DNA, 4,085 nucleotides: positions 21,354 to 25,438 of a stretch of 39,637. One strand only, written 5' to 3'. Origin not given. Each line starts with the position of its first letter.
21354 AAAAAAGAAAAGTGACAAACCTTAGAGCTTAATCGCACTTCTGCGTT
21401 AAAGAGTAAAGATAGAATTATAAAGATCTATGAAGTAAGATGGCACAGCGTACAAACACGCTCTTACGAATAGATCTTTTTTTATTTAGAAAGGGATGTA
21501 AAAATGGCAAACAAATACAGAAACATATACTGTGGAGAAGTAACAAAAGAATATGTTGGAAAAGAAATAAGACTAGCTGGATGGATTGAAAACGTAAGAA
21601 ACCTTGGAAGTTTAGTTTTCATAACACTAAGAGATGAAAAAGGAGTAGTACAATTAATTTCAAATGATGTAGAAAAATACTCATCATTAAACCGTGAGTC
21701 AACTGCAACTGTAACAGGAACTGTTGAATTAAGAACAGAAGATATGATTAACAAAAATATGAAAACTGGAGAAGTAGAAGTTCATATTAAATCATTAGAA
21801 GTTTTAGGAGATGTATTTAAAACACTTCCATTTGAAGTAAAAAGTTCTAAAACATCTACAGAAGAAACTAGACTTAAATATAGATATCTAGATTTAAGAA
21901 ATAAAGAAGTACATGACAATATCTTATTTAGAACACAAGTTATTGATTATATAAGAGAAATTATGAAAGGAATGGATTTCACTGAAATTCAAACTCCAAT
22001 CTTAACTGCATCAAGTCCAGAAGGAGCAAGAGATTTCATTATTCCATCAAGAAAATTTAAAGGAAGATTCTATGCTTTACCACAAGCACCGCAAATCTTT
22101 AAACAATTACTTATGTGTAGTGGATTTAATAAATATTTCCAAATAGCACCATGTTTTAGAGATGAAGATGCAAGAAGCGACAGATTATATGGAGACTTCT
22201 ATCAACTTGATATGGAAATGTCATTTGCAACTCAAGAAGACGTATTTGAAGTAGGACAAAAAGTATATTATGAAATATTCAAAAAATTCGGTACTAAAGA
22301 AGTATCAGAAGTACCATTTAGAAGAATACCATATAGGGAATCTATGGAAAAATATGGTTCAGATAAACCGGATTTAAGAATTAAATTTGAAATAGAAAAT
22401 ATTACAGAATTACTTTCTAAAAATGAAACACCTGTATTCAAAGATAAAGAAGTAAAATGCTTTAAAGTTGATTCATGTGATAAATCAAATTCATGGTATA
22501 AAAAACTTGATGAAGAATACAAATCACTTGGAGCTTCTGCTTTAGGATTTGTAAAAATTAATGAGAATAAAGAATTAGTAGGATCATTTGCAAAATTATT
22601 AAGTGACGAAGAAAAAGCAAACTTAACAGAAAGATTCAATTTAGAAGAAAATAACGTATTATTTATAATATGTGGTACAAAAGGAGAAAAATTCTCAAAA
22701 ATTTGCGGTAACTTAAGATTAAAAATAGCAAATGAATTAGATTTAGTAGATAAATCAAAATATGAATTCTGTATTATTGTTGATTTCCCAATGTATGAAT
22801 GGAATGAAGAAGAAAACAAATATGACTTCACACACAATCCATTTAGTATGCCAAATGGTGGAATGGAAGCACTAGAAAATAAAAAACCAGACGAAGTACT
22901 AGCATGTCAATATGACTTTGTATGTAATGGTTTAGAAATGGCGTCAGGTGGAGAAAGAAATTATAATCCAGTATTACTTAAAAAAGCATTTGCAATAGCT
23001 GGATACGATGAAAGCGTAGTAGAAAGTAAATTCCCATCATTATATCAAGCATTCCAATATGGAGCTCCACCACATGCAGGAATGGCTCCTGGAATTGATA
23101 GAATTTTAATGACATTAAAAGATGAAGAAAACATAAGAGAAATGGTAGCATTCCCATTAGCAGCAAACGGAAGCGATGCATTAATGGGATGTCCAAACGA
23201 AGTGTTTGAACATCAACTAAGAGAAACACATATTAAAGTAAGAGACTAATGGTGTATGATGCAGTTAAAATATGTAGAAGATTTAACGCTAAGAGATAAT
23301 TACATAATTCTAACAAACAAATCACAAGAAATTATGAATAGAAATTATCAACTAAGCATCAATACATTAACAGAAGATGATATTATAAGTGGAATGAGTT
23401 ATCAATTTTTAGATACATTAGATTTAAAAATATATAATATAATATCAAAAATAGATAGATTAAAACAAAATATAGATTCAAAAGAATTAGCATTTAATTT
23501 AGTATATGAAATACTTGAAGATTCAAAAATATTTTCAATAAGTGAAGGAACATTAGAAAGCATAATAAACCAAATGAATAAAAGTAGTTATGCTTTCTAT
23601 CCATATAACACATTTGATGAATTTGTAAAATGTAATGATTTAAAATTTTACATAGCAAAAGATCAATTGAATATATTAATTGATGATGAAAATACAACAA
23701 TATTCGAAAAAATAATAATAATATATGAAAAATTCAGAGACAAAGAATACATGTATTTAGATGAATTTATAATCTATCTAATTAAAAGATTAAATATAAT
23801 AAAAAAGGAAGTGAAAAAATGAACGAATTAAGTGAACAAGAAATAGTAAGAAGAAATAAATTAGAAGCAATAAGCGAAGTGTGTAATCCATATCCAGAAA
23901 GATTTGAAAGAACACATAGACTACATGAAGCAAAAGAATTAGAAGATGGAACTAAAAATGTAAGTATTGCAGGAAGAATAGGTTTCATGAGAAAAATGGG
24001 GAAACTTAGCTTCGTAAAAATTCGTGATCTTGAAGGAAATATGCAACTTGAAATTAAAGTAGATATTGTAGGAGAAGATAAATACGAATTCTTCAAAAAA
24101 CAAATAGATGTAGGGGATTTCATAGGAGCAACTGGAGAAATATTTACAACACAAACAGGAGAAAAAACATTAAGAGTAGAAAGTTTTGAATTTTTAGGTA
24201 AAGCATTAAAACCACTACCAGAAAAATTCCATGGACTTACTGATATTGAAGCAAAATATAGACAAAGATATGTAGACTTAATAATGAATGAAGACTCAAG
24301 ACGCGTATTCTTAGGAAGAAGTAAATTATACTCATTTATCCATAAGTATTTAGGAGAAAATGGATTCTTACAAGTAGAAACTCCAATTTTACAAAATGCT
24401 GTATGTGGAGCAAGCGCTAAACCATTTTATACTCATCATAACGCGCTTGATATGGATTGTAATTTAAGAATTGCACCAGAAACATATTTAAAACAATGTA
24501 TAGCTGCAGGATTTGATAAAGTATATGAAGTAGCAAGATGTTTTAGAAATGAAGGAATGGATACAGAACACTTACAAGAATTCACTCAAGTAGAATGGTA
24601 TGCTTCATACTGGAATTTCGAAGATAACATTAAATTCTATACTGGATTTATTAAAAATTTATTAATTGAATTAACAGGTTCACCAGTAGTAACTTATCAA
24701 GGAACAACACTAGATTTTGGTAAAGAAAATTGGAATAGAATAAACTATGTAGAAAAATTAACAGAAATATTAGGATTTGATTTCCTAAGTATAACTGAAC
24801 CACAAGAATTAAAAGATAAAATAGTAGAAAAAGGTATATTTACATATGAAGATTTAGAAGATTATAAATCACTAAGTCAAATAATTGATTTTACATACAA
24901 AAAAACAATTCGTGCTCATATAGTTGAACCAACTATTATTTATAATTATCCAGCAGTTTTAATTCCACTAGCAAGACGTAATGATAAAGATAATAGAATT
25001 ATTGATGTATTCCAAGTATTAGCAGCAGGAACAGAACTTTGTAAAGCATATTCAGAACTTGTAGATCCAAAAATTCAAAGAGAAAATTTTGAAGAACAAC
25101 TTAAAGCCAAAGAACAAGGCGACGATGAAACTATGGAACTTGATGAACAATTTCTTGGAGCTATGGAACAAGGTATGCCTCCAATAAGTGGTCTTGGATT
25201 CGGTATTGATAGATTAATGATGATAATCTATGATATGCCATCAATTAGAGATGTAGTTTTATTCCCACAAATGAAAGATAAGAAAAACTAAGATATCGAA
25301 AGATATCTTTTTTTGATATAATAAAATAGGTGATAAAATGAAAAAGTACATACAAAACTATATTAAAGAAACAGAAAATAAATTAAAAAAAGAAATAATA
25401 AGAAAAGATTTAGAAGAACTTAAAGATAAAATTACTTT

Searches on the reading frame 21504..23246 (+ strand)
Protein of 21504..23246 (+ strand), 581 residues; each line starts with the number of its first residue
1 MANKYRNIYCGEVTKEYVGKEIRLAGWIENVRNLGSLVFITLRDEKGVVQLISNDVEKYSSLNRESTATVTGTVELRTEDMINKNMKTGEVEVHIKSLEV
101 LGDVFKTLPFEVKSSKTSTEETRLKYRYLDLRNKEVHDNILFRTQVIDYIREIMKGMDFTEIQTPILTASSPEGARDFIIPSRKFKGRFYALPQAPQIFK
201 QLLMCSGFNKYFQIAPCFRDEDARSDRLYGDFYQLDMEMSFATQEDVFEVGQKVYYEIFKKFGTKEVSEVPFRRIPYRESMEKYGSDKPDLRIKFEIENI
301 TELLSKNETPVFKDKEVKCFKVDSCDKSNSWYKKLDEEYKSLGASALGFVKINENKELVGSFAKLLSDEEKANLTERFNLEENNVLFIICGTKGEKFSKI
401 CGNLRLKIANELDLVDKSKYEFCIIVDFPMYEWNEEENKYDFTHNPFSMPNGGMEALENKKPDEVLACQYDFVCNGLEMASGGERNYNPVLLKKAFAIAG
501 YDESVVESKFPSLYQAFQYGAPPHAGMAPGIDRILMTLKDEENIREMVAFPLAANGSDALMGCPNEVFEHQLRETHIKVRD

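Call 11: search_protein_families(library=pfam, proteins=[window:21504-23246:+], max_evalue=0.001)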
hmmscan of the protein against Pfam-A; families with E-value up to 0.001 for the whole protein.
window:21504-23246:+ (581 aa): 3 families
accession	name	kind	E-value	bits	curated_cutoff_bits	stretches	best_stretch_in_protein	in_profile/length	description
PF00152.25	tRNA-synt_2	-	1.9e-101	339.7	25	1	120-552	2-306/308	tRNA synthetases class II (D, K and N)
PF01336.31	tRNA_anti-codon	-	1.7e-12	47.5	27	1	23-101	2-75/75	OB-fold nucleic acid binding domain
PF02938.19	GAD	-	9.9e-08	32.6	23.4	1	313-393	7-88/95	GAD domain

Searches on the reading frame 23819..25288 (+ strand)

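Call 11: search_protein_families(library=pfam, proteins=[window:23819-25288:+], max_evalue=0.001)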
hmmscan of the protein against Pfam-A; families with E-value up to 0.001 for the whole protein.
window:23819-25288:+ (490 aa): 3 families
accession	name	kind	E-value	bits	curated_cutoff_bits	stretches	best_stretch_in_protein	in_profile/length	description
PF00152.25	tRNA-synt_2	-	5.2e-75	252.8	25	1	143-486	2-308/308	tRNA synthetases class II (D, K and N)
PF01336.31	tRNA_anti-codon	-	2.5e-13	50.2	27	1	48-125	1-74/75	OB-fold nucleic acid binding domain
PF01409.25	tRNA-synt_2d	-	1.5e-07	31.6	19.8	0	235-281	105-153/246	tRNA synthetases class II core domain (F)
